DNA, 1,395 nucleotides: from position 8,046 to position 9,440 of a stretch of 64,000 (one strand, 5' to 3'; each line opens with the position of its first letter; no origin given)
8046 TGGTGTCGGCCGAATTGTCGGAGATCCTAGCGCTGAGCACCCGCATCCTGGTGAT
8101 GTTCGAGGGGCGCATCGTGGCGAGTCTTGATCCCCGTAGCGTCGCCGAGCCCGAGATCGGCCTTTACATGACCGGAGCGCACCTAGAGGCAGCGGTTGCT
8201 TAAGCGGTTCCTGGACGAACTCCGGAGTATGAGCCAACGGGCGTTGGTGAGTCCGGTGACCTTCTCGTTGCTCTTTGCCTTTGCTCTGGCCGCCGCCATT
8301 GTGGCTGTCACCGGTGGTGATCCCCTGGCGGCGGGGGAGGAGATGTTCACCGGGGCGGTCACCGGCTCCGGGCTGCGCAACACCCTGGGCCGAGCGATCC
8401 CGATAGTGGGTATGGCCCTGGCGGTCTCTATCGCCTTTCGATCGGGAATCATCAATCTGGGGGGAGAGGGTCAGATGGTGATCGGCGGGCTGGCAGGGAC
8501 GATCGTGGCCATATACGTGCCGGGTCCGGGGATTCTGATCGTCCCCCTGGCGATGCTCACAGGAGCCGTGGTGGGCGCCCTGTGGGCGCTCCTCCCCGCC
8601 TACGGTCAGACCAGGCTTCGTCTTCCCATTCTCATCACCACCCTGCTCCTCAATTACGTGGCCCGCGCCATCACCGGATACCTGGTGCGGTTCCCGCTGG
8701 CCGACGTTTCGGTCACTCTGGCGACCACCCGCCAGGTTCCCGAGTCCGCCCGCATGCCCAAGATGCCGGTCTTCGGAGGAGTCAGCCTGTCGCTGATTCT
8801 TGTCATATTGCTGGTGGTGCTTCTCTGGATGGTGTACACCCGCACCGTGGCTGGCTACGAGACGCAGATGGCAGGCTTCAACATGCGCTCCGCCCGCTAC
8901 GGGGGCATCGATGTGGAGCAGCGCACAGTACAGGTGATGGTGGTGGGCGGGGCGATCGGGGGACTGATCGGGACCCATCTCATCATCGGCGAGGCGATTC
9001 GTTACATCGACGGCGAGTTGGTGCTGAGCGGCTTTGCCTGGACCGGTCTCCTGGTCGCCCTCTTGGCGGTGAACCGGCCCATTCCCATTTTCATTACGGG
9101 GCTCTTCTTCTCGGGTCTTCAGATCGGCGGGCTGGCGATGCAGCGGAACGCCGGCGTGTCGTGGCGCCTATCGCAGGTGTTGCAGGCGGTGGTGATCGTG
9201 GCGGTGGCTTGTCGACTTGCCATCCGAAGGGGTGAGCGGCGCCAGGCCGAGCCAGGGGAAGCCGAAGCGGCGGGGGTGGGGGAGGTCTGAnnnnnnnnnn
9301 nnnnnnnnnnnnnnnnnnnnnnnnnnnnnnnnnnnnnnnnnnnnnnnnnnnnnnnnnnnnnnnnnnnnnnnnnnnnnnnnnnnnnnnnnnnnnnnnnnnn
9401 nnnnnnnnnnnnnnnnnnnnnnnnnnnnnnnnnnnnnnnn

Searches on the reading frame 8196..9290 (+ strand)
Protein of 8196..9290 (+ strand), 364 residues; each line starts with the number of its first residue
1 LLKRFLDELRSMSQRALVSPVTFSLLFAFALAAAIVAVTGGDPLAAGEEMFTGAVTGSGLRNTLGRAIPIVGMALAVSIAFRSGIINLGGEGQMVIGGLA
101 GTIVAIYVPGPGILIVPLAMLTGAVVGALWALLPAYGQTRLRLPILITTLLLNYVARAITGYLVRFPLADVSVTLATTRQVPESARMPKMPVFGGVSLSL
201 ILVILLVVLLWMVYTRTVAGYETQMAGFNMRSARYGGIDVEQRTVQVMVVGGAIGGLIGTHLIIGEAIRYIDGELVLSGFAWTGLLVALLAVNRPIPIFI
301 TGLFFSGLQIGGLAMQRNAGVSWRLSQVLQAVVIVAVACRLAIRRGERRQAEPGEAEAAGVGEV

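Call 32: search_protein_families(library=ncbifam, proteins=[window:8196-9290:+], max_evalue=1e-25)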
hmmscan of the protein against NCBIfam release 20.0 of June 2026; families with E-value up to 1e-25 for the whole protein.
window:8196-9290:+ (364 aa): 1 family
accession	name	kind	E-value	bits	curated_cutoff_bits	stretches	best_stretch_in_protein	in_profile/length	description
NF047929.1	ABC_B6_perm_2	equivalog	3.4e-35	121.8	400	1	23-339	8-324/337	putative B6 ABC transporter permease subunit 2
